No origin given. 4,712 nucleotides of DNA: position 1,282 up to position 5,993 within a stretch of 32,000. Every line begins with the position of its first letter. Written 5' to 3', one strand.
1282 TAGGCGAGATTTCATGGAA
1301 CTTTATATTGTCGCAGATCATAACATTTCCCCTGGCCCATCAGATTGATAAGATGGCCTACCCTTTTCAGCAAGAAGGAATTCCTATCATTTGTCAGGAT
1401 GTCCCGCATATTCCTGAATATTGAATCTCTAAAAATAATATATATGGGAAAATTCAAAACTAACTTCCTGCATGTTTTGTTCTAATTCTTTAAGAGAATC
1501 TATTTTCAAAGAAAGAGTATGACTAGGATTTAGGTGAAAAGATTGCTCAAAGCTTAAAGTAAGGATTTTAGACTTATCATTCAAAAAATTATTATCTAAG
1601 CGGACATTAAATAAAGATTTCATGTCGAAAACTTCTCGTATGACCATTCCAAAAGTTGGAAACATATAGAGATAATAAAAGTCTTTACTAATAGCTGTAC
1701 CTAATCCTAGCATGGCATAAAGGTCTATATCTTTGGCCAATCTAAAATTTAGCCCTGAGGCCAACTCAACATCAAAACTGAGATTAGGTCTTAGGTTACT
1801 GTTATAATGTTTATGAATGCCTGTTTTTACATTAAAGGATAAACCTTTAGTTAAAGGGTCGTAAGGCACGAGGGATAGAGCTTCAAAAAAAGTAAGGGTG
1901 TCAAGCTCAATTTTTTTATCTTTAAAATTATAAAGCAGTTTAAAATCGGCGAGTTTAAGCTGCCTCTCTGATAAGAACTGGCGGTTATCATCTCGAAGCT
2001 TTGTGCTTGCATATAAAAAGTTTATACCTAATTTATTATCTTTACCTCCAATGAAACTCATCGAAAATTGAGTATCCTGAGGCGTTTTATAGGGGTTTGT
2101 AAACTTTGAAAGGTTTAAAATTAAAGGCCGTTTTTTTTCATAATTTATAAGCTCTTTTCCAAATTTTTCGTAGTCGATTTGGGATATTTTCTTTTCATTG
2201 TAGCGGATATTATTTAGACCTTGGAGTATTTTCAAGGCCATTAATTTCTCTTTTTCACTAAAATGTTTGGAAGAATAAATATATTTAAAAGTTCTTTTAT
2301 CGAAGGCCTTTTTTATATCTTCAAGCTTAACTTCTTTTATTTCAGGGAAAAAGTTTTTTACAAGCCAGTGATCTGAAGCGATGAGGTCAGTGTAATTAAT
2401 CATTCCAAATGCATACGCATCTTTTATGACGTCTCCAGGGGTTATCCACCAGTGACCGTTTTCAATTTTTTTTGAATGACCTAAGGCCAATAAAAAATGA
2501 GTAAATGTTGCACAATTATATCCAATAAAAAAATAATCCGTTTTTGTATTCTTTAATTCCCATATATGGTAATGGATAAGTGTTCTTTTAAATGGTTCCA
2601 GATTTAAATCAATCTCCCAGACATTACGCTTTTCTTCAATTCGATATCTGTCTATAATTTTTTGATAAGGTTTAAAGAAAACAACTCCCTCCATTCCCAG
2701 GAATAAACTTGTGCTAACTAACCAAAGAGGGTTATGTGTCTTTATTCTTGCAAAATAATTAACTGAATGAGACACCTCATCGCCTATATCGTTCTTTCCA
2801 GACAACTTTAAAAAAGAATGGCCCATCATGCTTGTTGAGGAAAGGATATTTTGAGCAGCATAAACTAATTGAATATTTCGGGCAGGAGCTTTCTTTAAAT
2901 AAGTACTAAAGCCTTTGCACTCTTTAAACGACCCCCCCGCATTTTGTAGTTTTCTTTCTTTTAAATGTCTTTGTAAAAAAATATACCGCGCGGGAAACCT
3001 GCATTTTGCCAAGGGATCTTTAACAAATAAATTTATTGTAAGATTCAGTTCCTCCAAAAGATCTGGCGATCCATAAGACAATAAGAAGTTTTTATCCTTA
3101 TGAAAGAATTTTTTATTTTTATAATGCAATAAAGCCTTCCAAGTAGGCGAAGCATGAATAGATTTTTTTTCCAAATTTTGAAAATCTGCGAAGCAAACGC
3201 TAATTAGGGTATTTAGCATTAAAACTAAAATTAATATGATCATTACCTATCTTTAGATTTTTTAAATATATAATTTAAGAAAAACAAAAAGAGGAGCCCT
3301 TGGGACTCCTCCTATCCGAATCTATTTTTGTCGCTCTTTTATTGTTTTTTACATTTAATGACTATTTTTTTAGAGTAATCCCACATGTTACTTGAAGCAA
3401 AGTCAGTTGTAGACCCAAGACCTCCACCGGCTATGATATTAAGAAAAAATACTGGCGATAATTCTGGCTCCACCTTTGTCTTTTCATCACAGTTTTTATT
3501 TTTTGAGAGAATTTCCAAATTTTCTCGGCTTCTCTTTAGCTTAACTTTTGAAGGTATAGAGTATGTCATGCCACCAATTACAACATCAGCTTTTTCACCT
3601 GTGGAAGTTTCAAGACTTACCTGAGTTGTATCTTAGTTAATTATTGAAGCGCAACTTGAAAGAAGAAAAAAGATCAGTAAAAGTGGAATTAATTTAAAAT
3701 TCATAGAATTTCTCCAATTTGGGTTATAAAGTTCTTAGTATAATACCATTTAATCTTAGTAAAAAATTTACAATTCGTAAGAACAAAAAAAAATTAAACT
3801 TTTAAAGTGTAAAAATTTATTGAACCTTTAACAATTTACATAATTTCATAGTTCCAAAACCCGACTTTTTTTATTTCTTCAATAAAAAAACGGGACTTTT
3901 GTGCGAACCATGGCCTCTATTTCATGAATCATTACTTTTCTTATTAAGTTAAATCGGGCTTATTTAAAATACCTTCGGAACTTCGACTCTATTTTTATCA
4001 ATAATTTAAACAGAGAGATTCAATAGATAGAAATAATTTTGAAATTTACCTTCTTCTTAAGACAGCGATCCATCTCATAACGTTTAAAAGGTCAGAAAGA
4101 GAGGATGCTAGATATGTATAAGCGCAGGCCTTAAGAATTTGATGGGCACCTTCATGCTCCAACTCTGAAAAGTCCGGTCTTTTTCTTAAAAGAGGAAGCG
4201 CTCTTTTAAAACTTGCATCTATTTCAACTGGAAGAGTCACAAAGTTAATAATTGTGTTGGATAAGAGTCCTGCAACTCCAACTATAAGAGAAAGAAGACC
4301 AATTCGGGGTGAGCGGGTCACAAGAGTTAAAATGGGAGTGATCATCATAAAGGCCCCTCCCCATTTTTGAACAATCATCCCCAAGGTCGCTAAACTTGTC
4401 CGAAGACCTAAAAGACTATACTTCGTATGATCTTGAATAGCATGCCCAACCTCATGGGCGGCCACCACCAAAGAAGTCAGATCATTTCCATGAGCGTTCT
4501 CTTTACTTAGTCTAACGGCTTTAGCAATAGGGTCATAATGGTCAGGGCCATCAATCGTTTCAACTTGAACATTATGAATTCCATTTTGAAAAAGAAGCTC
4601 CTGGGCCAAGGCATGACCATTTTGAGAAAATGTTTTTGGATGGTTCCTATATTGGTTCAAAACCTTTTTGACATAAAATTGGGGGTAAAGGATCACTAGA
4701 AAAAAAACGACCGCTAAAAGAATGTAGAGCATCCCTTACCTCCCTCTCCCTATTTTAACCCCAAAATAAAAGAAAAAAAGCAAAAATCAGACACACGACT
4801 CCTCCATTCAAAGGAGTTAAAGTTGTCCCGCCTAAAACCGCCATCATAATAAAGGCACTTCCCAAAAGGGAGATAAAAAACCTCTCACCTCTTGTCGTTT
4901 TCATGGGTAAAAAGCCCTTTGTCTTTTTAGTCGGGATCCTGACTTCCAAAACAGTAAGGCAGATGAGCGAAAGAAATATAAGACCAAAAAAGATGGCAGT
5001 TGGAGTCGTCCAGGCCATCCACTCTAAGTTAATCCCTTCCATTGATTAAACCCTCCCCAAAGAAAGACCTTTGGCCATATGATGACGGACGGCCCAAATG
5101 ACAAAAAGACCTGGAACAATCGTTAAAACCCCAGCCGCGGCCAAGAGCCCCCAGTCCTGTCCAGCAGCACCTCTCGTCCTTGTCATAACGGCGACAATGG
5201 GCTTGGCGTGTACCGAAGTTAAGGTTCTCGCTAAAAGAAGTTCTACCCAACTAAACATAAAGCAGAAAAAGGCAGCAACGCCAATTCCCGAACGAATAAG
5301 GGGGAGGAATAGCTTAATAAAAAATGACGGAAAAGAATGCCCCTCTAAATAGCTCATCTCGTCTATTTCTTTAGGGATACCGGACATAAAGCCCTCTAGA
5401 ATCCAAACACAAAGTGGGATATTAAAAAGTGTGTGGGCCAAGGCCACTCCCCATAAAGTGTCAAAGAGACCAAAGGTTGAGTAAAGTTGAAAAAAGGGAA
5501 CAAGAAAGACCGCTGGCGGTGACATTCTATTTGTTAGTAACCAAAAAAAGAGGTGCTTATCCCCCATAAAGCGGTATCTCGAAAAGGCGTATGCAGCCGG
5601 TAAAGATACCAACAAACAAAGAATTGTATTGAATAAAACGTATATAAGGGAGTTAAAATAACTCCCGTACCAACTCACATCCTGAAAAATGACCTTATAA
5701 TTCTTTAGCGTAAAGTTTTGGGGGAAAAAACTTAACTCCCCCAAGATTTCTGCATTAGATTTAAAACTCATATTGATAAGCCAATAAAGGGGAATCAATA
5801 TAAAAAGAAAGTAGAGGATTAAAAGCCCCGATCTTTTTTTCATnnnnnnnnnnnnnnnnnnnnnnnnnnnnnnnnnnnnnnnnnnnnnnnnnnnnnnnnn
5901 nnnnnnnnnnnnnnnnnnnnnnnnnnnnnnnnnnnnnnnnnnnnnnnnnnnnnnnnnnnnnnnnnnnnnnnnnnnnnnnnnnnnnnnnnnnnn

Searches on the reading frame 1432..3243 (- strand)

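Call 67: search_protein_families(library=pfam, proteins=[window:1432-3243:-], max_evalue=0.0001)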
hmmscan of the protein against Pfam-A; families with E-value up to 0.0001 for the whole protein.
window:1432-3243:- (604 aa): 3 families
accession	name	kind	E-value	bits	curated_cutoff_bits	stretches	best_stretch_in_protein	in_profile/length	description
PF13387.12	Lnb_N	-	9.2e-29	100.7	22.2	1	114-253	4-149/175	Lnb N-terminal periplasmic domain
PF25222.1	DUF7840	-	1.4e-18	67.8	27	1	416-600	37-223/224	Domain of unknown function (DUF7840)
PF25225.1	DUF7843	-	2e-10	41.5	25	1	28-92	2-78/79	Domain of unknown function (DUF7843)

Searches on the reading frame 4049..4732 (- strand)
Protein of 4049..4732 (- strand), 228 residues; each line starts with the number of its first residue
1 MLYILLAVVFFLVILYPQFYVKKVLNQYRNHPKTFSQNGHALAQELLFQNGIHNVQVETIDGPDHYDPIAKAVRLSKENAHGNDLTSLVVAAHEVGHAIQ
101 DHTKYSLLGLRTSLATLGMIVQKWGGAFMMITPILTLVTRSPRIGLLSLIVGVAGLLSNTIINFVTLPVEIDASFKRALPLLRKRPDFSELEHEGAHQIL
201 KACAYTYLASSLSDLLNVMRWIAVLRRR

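Call 67: search_protein_families(library=pfam, proteins=[window:4049-4732:-], max_evalue=0.0001)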
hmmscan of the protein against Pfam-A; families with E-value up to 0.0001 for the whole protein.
window:4049-4732:- (228 aa): 1 family
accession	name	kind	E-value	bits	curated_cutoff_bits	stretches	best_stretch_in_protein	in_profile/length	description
PF04298.18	Zn_peptidase_2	-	6.8e-58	196.2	27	1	3-225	1-217/218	Putative neutral zinc metallopeptidase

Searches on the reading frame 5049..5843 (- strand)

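Call 67: search_protein_families(library=pfam, proteins=[window:5049-5843:-], max_evalue=0.0001)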
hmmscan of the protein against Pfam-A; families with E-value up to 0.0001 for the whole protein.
window:5049-5843:- (265 aa): 1 family
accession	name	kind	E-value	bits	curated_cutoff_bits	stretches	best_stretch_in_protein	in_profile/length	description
PF00528.27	BPD_transp_1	-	1.4e-07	31.9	26.4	1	83-254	8-177/184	Binding-protein-dependent transport system inner membrane component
